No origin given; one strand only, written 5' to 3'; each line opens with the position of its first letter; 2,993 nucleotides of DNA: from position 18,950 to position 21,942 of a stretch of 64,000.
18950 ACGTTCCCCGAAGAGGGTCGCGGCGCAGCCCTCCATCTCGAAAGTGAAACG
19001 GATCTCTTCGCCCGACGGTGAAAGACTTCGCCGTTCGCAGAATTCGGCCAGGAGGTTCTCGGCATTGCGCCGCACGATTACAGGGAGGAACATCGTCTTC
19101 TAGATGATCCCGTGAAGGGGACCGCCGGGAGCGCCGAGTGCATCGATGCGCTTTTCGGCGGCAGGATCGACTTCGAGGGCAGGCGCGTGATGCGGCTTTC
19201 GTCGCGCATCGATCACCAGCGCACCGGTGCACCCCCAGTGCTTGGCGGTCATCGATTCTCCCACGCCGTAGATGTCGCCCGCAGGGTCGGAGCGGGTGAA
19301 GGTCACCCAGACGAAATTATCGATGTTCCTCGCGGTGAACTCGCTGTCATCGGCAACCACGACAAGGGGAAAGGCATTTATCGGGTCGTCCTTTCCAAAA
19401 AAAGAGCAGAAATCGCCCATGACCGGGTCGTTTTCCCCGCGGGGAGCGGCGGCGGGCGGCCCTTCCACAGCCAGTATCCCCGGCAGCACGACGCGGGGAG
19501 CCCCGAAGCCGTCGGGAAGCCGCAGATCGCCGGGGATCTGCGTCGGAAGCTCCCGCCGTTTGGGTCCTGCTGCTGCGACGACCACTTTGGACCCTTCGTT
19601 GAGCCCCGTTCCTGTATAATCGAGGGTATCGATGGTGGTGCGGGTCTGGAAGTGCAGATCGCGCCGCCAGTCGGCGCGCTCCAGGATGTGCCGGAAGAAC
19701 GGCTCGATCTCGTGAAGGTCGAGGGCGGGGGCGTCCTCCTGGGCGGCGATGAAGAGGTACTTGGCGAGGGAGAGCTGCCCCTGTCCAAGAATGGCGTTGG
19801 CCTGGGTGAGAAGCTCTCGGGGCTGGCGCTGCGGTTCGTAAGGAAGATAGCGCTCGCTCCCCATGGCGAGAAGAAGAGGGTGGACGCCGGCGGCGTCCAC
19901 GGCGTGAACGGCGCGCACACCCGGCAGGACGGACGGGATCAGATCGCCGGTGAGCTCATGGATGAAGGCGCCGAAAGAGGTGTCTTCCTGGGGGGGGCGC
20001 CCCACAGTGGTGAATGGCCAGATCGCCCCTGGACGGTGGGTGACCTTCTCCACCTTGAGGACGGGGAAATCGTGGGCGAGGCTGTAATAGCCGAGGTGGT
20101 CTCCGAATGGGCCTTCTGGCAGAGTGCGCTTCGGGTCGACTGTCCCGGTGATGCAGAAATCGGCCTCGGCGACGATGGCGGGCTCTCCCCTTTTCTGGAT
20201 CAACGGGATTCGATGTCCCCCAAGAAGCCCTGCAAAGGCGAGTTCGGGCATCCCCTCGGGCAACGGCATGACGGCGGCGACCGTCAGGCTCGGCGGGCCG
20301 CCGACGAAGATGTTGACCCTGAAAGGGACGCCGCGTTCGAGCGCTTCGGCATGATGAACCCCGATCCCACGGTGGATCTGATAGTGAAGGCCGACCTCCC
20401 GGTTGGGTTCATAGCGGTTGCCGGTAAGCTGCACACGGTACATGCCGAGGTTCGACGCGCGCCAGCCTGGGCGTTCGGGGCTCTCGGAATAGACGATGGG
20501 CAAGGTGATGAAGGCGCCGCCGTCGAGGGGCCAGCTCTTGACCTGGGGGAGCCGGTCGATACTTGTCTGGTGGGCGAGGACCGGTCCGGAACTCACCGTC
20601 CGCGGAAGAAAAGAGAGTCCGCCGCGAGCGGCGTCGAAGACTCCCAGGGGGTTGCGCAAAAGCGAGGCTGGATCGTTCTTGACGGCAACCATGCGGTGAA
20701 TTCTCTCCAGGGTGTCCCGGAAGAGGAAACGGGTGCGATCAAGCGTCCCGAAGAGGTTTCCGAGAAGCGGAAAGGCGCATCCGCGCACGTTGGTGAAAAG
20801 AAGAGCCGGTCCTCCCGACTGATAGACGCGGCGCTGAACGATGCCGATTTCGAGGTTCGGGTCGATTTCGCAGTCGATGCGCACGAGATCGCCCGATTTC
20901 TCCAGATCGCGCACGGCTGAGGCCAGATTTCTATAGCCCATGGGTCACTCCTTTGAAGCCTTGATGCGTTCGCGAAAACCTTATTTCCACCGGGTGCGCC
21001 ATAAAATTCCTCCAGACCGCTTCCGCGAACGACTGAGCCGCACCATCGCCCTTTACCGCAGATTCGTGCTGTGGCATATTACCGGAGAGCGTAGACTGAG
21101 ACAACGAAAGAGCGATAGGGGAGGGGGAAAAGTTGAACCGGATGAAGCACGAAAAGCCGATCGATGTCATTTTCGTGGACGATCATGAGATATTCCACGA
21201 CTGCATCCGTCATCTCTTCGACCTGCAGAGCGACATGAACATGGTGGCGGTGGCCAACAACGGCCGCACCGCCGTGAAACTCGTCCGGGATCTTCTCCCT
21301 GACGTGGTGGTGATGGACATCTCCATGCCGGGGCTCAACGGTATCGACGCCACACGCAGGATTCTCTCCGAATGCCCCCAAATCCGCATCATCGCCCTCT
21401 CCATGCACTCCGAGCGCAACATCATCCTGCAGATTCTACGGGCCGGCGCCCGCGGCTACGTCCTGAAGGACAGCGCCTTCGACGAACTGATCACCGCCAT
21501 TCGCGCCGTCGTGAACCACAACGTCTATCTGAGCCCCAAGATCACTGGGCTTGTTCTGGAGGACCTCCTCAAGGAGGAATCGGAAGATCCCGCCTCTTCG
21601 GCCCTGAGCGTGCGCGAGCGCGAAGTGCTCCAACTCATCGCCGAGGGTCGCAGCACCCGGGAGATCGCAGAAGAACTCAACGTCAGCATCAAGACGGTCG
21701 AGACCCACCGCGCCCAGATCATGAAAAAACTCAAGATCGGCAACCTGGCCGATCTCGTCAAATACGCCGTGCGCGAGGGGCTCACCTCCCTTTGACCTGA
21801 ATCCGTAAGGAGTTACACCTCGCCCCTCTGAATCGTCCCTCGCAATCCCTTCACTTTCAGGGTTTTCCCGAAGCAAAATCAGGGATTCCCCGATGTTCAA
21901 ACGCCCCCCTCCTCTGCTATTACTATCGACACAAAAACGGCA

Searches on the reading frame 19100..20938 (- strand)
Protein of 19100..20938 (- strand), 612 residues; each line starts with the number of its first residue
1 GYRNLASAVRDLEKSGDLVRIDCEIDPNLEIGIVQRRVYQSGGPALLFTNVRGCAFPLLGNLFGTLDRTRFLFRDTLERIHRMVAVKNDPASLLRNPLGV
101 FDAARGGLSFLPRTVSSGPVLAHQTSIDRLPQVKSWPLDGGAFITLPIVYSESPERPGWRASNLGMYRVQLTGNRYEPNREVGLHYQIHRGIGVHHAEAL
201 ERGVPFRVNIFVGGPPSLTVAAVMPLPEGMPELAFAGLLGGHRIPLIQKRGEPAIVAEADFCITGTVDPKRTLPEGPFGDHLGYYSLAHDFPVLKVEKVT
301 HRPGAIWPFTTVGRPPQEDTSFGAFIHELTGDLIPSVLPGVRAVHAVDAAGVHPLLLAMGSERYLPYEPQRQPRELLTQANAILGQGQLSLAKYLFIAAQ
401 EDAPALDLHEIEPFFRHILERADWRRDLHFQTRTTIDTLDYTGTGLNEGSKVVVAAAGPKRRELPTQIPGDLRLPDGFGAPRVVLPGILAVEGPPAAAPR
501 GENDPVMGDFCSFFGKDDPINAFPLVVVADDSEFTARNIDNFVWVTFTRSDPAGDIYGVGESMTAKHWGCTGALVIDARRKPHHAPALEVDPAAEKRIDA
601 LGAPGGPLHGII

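Call 61: search_protein_families(library=pfam, proteins=[window:19100-20938:-], max_evalue=0.00001)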
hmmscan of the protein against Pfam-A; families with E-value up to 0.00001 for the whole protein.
window:19100-20938:- (612 aa): 3 families
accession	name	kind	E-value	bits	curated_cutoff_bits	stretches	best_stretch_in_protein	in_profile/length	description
PF01977.22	UbiD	-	1.8e-62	210.6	23.3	1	123-315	19-206/206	3-octaprenyl-4-hydroxybenzoate carboxy-lyase Rift-related domain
PF20696.2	UbiD_C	-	9.8e-31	106.8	24.2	1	322-456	3-127/127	3-octaprenyl-4-hydroxybenzoate carboxy-lyase C-terminal domain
PF20695.2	UbiD_N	-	4.4e-22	78.4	24.3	1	10-83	2-74/78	3-octaprenyl-4-hydroxybenzoate carboxy-lyase N-terminal domain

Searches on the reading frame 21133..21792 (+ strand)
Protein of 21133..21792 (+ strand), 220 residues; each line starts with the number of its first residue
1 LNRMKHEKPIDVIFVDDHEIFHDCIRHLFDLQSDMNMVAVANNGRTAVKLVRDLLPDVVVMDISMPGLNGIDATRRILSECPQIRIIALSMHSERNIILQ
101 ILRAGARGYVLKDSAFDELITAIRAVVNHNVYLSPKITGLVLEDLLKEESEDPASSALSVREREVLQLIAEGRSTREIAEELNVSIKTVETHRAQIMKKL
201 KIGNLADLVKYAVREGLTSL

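Call 61: search_protein_families(library=pfam, proteins=[window:21133-21792:+], max_evalue=0.00001)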
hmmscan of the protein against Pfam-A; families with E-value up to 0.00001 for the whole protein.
window:21133-21792:+ (220 aa): 3 families
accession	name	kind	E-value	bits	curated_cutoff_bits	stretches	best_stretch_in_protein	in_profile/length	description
PF00072.30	Response_reg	-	1.3e-26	93.4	30.2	1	12-124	1-111/111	Response regulator receiver domain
PF00196.25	GerE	-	9.8e-21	73.6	23.5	1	157-212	2-57/57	Bacterial regulatory proteins, luxR family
PF08281.18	Sigma70_r4_2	-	3.2e-10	39.9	25.7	1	156-200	9-54/54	Sigma-70, region 4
